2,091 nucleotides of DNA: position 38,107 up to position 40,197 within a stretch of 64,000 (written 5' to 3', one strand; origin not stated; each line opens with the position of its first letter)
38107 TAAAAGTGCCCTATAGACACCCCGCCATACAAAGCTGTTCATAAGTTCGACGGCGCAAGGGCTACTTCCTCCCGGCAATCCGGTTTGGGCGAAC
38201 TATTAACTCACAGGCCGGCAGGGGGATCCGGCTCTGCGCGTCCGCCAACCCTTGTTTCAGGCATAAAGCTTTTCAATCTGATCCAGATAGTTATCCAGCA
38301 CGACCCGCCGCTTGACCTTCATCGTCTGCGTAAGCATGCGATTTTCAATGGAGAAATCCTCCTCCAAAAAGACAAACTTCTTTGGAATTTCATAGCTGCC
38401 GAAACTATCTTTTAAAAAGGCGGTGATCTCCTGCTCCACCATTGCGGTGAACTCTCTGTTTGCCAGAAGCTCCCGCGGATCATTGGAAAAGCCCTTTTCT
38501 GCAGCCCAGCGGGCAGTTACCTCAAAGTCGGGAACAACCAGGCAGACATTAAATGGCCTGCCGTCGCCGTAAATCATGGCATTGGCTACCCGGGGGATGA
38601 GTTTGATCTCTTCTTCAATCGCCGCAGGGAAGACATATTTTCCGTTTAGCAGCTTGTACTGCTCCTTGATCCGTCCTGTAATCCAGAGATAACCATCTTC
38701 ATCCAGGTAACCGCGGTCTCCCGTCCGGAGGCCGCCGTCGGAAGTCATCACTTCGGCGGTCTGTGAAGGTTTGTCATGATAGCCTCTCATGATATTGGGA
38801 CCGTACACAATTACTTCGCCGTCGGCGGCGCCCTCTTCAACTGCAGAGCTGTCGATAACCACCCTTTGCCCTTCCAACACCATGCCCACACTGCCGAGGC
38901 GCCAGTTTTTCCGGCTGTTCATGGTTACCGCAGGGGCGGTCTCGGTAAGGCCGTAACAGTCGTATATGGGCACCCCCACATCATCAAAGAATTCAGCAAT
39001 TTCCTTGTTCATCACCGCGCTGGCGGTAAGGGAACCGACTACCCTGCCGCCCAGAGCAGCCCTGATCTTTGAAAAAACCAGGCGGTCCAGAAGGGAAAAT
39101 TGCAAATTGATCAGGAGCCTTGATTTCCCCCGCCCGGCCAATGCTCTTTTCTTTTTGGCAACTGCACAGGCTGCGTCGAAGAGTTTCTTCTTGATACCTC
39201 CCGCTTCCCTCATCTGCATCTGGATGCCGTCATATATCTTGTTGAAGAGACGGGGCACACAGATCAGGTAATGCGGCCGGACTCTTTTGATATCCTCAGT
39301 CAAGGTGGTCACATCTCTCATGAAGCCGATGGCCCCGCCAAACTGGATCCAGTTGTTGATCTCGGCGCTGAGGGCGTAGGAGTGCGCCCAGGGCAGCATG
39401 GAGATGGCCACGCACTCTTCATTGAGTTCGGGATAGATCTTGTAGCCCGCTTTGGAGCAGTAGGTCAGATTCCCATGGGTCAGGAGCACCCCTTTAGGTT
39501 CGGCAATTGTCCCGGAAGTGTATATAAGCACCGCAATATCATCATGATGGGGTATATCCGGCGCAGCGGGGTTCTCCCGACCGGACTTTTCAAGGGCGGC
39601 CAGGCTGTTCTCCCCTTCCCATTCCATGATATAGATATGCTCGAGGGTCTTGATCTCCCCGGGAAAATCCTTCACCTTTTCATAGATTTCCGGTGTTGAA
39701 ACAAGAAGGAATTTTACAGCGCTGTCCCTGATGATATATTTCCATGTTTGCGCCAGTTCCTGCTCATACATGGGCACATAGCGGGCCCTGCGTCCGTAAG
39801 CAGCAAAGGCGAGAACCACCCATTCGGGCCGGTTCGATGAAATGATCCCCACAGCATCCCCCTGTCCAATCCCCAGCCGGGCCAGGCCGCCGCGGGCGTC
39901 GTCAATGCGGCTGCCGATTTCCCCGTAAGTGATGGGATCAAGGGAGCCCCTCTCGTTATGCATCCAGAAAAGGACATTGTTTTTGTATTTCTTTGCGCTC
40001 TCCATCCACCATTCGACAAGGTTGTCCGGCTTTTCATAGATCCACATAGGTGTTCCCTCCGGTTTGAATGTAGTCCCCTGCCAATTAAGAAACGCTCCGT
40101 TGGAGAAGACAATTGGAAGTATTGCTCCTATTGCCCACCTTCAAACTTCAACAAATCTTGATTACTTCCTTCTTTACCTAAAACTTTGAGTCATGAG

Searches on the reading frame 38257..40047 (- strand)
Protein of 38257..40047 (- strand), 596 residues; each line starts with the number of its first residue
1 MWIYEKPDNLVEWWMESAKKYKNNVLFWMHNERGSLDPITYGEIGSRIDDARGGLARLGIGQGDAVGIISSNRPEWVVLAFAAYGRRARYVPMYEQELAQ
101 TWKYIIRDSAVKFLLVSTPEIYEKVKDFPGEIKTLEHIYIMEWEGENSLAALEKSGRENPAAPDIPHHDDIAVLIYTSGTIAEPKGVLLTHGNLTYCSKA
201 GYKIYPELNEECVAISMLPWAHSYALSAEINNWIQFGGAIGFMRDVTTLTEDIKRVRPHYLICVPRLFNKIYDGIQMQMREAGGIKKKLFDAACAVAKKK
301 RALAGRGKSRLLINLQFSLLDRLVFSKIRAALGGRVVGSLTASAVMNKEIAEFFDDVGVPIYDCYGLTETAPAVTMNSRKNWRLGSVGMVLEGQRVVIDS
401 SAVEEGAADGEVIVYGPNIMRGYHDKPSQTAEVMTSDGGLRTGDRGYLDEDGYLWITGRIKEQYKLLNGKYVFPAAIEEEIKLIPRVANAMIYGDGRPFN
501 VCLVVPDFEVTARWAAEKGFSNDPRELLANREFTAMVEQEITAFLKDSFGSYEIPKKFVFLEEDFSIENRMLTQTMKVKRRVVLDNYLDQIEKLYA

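Call 47: find_encoding_contigs(protein=window:38257-40047:-, flank=2000, max_places=6)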
Protein window:38257-40047:- (596 aa): no gene with exactly this product is on record in the collection.

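Call 95: search_protein_families(library=pfam, proteins=[window:38257-40044:-], max_evalue=0.001)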
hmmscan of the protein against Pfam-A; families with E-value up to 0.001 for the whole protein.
window:38257-40044:- (595 aa): 2 families
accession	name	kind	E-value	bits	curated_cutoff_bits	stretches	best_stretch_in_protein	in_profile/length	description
PF00501.34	AMP-binding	-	1.2e-66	225.6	29.9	1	17-423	5-384/384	AMP-binding enzyme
PF23562.2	AMP-binding_C_3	-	2e-07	31.8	20.8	1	464-595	5-121/124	AMP-binding enzyme C-terminal domain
